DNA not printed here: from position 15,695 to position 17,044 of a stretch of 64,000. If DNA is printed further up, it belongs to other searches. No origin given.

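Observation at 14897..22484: Uncharacterised seven-gene operon: AraC + PqqD-like + ATP-grasp + PLP decarboxylase + UT-like/M23 fusion + TPR/beta-barrel + TPR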

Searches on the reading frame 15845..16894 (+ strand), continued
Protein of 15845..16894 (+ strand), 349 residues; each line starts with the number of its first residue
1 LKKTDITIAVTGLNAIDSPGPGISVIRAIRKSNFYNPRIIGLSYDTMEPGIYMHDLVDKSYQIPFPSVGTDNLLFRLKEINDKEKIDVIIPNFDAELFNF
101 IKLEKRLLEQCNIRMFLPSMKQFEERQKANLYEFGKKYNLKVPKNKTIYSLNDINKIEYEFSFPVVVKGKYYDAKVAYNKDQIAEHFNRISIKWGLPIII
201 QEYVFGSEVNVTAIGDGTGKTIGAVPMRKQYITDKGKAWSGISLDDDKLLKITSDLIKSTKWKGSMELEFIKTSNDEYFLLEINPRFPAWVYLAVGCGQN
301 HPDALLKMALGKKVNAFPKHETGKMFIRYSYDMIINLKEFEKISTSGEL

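Call 60: search_protein_families(library=pfam, proteins=[P0301, P0304, P0349, P0344, P0445, P0384, P0389, P0393, P0398, P0412], max_evalue=0.001)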
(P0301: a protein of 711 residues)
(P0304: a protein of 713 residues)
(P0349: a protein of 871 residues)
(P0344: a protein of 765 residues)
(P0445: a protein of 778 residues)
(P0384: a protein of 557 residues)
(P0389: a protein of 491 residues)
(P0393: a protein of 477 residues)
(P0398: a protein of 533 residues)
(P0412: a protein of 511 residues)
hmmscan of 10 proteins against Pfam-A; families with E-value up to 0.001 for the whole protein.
P0301 (711 aa): 3 families
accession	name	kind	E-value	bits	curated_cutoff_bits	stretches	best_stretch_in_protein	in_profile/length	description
PF15632.11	ATPgrasp_Ter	-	1.7e-26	93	29.1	2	555-684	4-125/131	ATP-grasp in the biosynthetic pathway with Ter operon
PF02655.19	ATP-grasp_3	-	2.3e-11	44.5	23.2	1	551-645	63-157/160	ATP-grasp domain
PF21360.3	PylC-like_N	-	0.00037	21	27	0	426-474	47-95/96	PylC-like, N-terminal domain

P0304 (713 aa): 8 families
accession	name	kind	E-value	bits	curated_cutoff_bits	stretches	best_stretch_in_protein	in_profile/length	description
PF15632.11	ATPgrasp_Ter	-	2.8e-18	66.4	29.1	2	197-324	5-123/131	ATP-grasp in the biosynthetic pathway with Ter operon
PF02786.22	CPSase_L_D2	-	8.1e-10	39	19.8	1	505-673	20-207/211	Carbamoyl-phosphate synthase L chain, ATP binding domain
PF02655.19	ATP-grasp_3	-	2.5e-07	31.3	23.2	0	550-647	61-157/160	ATP-grasp domain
PF13549.11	ATP-grasp_5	-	5e-06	26.5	27.6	0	126-172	11-57/221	ATP-grasp domain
PF21360.3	PylC-like_N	-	1.5e-05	25.5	27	0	53-114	36-95/96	PylC-like, N-terminal domain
PF18130.6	ATPgrasp_N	-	4.7e-05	24.3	27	0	57-107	28-77/81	ATP-grasp N-terminal domain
PF13535.11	ATP-grasp_4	-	5.7e-05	23.2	27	0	535-588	34-87/160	ATP-grasp domain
PF01071.24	GARS_A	-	0.00014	22.2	27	0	508-601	24-129/194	Phosphoribosylglycinamide synthetase, ATP-grasp (A) domain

P0349 (871 aa): 4 families
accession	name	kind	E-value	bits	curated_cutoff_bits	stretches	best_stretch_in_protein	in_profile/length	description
PF02784.22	Orn_Arg_deC_N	-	1.5e-28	100.3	23.4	1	474-720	13-245/247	Pyridoxal-dependent decarboxylase, pyridoxal binding domain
PF15632.11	ATPgrasp_Ter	-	1.8e-09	37.9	29.1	1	198-315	5-113/131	ATP-grasp in the biosynthetic pathway with Ter operon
PF00278.28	Orn_DAP_Arg_deC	-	1.1e-08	35.7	23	1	721-810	4-95/95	Pyridoxal-dependent decarboxylase, C-terminal sheet domain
PF01168.26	Ala_racemase_N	-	8.8e-05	22.8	24.1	1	505-642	47-174/220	Alanine racemase, N-terminal domain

P0344 (765 aa): 4 families
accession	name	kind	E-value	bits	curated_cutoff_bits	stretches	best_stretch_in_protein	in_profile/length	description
PF15632.11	ATPgrasp_Ter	-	1.2e-18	67.6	29.1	2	181-299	5-112/131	ATP-grasp in the biosynthetic pathway with Ter operon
PF02786.22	CPSase_L_D2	-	1.3e-07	31.8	19.8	0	131-271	24-180/211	Carbamoyl-phosphate synthase L chain, ATP binding domain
PF02655.19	ATP-grasp_3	-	7.2e-06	26.6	23.2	0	177-271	63-157/160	ATP-grasp domain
PF13549.11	ATP-grasp_5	-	0.00011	22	27.6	0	120-156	21-57/221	ATP-grasp domain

P0445 (778 aa): 0 families

P0384 (557 aa): 3 families
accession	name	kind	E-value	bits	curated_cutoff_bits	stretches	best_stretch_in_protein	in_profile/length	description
PF15632.11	ATPgrasp_Ter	-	5e-09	36.5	29.1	1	198-316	6-115/131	ATP-grasp in the biosynthetic pathway with Ter operon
PF02786.22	CPSase_L_D2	-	4.6e-07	30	19.8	1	248-287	141-180/211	Carbamoyl-phosphate synthase L chain, ATP binding domain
PF21360.3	PylC-like_N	-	6e-07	30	27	0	420-471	44-94/96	PylC-like, N-terminal domain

P0389 (491 aa): 3 families
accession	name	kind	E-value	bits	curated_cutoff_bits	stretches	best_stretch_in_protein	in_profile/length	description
PF15632.11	ATPgrasp_Ter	-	3.1e-14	53.3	29.1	2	13-99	39-123/131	ATP-grasp in the biosynthetic pathway with Ter operon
PF02655.19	ATP-grasp_3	-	4.2e-05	24.1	23.2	0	322-426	57-157/160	ATP-grasp domain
PF02786.22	CPSase_L_D2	-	0.00025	21.1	19.8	0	392-426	146-180/211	Carbamoyl-phosphate synthase L chain, ATP binding domain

P0393 (477 aa): 4 families
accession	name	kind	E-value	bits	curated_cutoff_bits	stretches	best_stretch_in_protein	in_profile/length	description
PF05402.18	PqqD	-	3.9e-14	53.2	23.4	1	14-76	3-65/67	Coenzyme PQQ synthesis protein D (PqqD)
PF15632.11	ATPgrasp_Ter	-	3.9e-11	43.3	29.1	1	320-437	4-112/131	ATP-grasp in the biosynthetic pathway with Ter operon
PF02655.19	ATP-grasp_3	-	3e-06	27.8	23.2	1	307-411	53-157/160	ATP-grasp domain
PF02786.22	CPSase_L_D2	-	0.00048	20.1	19.8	0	376-438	145-208/211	Carbamoyl-phosphate synthase L chain, ATP binding domain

P0398 (533 aa): 4 families
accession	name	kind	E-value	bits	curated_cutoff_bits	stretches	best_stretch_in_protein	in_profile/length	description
PF15632.11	ATPgrasp_Ter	-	2.4e-16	60.1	29.1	2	363-487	2-117/131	ATP-grasp in the biosynthetic pathway with Ter operon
PF02786.22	CPSase_L_D2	-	3.1e-10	40.3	19.8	0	12-72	147-208/211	Carbamoyl-phosphate synthase L chain, ATP binding domain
PF02222.28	ATP-grasp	-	9.2e-05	22.6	27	0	302-374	3-78/179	ATP-grasp domain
PF13549.11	ATP-grasp_5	-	0.00045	20.1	27.6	1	300-338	17-55/221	ATP-grasp domain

P0412 (511 aa): 3 families
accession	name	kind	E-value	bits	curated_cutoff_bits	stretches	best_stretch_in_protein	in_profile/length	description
PF15632.11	ATPgrasp_Ter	-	2.7e-15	56.7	29.1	2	356-487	4-126/131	ATP-grasp in the biosynthetic pathway with Ter operon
PF02655.19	ATP-grasp_3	-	1.1e-08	35.8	23.2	1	353-449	59-159/160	ATP-grasp domain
PF02786.22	CPSase_L_D2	-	4.3e-05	23.6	19.8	0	413-448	146-181/211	Carbamoyl-phosphate synthase L chain, ATP binding domain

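Call 61: list_cluster_members(proteins=[P0296, P0298, P0299, P0300, P0301, P0302, P0304, P0349, P0310, P0330])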
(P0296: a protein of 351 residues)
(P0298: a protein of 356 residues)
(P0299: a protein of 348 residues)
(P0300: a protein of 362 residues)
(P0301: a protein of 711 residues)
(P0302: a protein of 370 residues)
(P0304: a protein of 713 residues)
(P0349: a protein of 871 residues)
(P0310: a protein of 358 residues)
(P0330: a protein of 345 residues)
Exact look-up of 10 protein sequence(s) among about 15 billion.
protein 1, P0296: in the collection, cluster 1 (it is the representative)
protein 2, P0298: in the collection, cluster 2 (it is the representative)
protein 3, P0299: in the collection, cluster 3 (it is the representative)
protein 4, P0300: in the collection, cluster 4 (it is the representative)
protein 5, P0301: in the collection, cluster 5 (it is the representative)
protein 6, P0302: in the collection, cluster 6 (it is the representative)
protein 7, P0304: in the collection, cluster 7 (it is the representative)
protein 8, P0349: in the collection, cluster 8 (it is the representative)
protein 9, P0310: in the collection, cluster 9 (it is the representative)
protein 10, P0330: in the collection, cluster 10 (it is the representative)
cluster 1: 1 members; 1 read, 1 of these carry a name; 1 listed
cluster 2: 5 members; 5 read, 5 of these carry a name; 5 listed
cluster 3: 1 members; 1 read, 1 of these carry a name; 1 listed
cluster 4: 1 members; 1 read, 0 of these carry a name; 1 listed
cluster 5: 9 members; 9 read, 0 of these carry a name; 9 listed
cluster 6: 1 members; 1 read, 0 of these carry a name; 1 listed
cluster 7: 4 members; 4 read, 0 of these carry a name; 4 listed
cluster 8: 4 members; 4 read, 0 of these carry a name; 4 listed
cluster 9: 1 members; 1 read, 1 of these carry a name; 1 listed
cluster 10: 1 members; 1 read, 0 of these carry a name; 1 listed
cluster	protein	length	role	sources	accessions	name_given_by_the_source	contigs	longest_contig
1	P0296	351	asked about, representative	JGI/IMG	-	carbamoyl-phosphate synthase large subunit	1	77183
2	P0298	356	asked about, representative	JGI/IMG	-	carbamoyl-phosphate synthase large subunit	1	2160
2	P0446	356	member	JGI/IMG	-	carbamoyl-phosphate synthase large subunit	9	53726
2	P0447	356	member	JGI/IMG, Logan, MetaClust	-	carbamoyl-phosphate synthase large subunit | \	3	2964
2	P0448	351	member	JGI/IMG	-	carbamoyl-phosphate synthase large subunit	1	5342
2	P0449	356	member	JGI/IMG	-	carbamoyl-phosphate synthase large subunit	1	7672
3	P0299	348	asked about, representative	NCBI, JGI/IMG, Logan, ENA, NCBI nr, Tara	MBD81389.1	MAG: biotin carboxylase [Crocinitomicaceae bacterium] | biotin carboxylase [Crocinitomicaceae bacterium] | strand:+ start:7625 stop:8671 length:1047 start_codon:yes stop_codon:yes ...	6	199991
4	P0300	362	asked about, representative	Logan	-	-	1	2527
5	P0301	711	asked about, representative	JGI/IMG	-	-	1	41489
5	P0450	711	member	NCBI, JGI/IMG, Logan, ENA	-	-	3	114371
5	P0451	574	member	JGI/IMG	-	-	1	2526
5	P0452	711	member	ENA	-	-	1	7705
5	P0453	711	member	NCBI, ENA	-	-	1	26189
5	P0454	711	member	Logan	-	-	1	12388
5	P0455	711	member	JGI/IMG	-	-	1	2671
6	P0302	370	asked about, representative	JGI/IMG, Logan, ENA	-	-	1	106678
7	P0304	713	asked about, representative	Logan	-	-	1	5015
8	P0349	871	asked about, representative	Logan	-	-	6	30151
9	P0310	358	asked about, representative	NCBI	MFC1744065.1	ATP-grasp domain-containing protein [Candidatus Riflebacteria bacterium]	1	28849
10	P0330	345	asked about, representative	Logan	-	-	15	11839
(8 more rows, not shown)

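Call 62: find_encoding_contigs(protein=P0393, flank=8000, max_places=3)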
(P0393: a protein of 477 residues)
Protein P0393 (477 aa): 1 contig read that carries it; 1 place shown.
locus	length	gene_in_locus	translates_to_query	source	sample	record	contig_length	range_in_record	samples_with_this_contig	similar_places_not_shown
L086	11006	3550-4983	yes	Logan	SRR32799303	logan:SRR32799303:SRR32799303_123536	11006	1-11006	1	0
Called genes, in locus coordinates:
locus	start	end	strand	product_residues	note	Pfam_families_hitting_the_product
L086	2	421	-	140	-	?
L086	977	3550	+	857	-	PF00515:TPR_1 (faint), PF07719:TPR_2 (faint), PF12895:ANAPC3 (faint), PF13176:TPR_7 (faint), PF13428:TPR_14 (faint), PF13432:TPR_16 (weak), PF14559:TPR_19 (weak), PF13432:TPR_16 (weak), +6 more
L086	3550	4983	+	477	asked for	PF05402:PqqD, PF02655:ATP-grasp_3 (weak), PF15632:ATPgrasp_Ter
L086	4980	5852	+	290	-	-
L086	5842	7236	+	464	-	PF00278:Orn_DAP_Arg_deC, PF01168:Ala_racemase_N, PF02784:Orn_Arg_deC_N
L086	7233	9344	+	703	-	PF03253:UT, PF02146:SIR2, PF00583:Acetyltransf_1, PF13508:Acetyltransf_7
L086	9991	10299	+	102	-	PF12840:HTH_20, PF01022:HTH_5, PF01978:TrmB (weak), PF12802:MarR_2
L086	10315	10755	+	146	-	PF00903:Glyoxalase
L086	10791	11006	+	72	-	?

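Call 63: find_encoding_contigs(protein=P0310, flank=8000, max_places=2)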
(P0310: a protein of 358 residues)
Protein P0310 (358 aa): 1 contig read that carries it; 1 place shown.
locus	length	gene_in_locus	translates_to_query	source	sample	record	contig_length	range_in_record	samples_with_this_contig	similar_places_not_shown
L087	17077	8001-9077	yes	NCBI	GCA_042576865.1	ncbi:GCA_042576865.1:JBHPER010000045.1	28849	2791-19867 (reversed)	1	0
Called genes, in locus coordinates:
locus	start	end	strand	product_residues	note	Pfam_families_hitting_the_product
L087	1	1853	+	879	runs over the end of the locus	PF12895:ANAPC3 (faint), PF13174:TPR_6 (faint), PF00069:Pkinase, PF07714:PK_Tyr_Ser-Thr, PF01636:APH (faint)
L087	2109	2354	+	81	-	PF00989:PAS (weak)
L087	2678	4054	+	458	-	PF03477:ATP-cone (weak), PF00485:PRK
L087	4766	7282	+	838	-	PF00515:TPR_1 (faint), PF07719:TPR_2 (faint), PF13424:TPR_12 (faint), PF13432:TPR_16 (faint), PF25060:ARM_TT21_2nd (faint), PF13174:TPR_6 (faint), PF13181:TPR_8 (faint), PF13371:TPR_9 (faint), +5 more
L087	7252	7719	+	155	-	-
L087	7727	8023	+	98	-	PF05402:PqqD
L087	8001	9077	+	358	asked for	PF15632:ATPgrasp_Ter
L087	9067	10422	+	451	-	PF02784:Orn_Arg_deC_N, PF01168:Ala_racemase_N (weak), PF00278:Orn_DAP_Arg_deC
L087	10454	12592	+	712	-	PF03253:UT, PF01551:Peptidase_M23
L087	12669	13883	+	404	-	PF01139:RtcB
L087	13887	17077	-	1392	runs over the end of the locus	PF13428:TPR_14 (faint), PF13174:TPR_6 (faint), PF07719:TPR_2 (faint), PF12895:ANAPC3 (faint), PF13424:TPR_12 (faint), PF13431:TPR_17 (faint), PF14559:TPR_19 (faint), PF13529:Peptidase_C39_2 (weak), +4 more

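Call 64: find_encoding_contigs(protein=P0349, flank=9000, max_places=2)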
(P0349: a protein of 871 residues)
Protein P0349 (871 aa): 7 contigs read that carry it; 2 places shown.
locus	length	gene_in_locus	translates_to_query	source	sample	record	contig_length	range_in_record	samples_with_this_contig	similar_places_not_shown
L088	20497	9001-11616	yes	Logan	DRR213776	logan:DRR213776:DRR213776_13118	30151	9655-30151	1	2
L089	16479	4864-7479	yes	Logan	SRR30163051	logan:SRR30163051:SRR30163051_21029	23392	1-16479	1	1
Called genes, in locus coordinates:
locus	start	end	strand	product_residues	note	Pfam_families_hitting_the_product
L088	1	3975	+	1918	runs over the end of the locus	PF13432:TPR_16 (faint), PF00515:TPR_1 (faint), PF07719:TPR_2 (faint), PF13174:TPR_6 (faint), PF13181:TPR_8 (faint), PF14559:TPR_19 (weak)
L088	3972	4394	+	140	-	-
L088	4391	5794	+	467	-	PF03544:TonB_C (weak)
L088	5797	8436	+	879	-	PF13513:HEAT_EZ (faint), PF13646:HEAT_2, PF00514:Arm (faint), PF01602:Adaptin_N (faint), PF02985:HEAT (faint), PF13646:HEAT_2, PF20168:PDS5 (faint), PF13646:HEAT_2, +2 more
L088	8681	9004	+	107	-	PF05402:PqqD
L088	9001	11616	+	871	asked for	PF00278:Orn_DAP_Arg_deC, PF15632:ATPgrasp_Ter, PF02784:Orn_Arg_deC_N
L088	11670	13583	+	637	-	-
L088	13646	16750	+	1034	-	PF13188:PAS_8 (faint), PF13596:PAS_10 (weak), PF00989:PAS, PF08448:PAS_4 (weak), PF13426:PAS_9, PF00512:HisKA, PF02518:HATPase_c, PF00072:Response_reg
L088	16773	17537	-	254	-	-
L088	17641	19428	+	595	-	PF10029:DUF2271 (faint)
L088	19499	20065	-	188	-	PF13560:HTH_31, PF01381:HTH_3, PF12844:HTH_19 (weak), PF13443:HTH_26, PF07883:Cupin_2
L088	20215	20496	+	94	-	?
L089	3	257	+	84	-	?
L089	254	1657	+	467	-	PF03544:TonB_C (weak)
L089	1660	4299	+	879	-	PF13513:HEAT_EZ (faint), PF13646:HEAT_2, PF00514:Arm (faint), PF01602:Adaptin_N (faint), PF02985:HEAT (faint), PF13646:HEAT_2, PF20168:PDS5 (faint), PF13646:HEAT_2, +2 more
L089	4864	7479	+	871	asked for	PF00278:Orn_DAP_Arg_deC, PF15632:ATPgrasp_Ter, PF02784:Orn_Arg_deC_N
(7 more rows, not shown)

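Call 65: find_encoding_contigs(protein=P0450, flank=9000, max_places=2)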
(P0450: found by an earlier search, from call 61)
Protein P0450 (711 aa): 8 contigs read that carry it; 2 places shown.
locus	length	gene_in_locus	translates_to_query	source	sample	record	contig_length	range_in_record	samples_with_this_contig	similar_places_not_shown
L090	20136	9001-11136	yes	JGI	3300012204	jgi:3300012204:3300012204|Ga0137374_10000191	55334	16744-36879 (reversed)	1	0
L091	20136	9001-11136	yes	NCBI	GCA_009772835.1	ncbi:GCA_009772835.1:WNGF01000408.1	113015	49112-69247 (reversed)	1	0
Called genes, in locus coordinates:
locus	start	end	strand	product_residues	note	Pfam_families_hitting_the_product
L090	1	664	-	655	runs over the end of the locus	PF00724:Oxidored_FMN, PF01262:AlaDh_PNT_C (weak), PF00890:FAD_binding_2 (faint), PF01266:DAO (weak), PF03486:HI0933_like (faint), PF07992:Pyr_redox_2, PF12831:FAD_oxidored (weak), PF13450:NAD_binding_8 (weak)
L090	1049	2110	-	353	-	PF13593:SBF_like (weak), PF01758:SBF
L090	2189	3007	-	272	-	PF01135:PCMT (weak), PF05175:MTS (weak), PF01209:Ubie_methyltran, PF13489:Methyltransf_23, PF13847:Methyltransf_31, PF08241:Methyltransf_11, PF08242:Methyltransf_12, PF13649:Methyltransf_25, +2 more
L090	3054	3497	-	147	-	PF00903:Glyoxalase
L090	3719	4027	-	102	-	PF12802:MarR_2 (weak), PF12840:HTH_20, PF01022:HTH_5, PF01978:TrmB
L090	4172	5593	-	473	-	PF00072:Response_reg, PF00158:Sigma54_activat, PF14532:Sigma54_activ_2, PF25601:AAA_lid_14, PF02954:HTH_8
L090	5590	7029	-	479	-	PF00512:HisKA, PF02518:HATPase_c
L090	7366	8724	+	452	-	-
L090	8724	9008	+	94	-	PF05402:PqqD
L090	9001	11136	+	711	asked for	PF15632:ATPgrasp_Ter, PF02655:ATP-grasp_3 (weak), PF15632:ATPgrasp_Ter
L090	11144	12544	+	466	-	PF00278:Orn_DAP_Arg_deC, PF02784:Orn_Arg_deC_N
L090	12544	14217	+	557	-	PF03253:UT, PF02146:SIR2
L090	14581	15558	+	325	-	PF01408:GFO_IDH_MocA, PF22725:GFO_IDH_MocA_C3, PF02894:GFO_IDH_MocA_C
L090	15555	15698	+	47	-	-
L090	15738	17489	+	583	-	PF02129:Peptidase_S15, PF08530:PepX_C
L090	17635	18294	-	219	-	PF00484:Pro_CA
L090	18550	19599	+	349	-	PF08240:ADH_N, PF00107:ADH_zinc_N, PF13602:ADH_zinc_N_2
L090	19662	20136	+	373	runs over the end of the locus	PF04909:Amidohydro_2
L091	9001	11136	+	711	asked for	PF15632:ATPgrasp_Ter, PF02655:ATP-grasp_3 (weak), PF15632:ATPgrasp_Ter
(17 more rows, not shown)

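Call 66: search_protein_families(library=padloc, proteins=[window:15845-16894:+, L090:12544-14217:+, L086:7233-9344:+], max_evalue=0.001)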
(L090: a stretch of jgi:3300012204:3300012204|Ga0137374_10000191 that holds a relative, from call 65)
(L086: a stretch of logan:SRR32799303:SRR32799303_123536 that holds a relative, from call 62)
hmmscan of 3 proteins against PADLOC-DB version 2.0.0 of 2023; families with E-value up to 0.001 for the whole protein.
window:15845-16894:+ (349 aa): 0 families

L090:12544-14217:+ (557 aa): 0 families

L086:7233-9344:+ (703 aa): 0 families
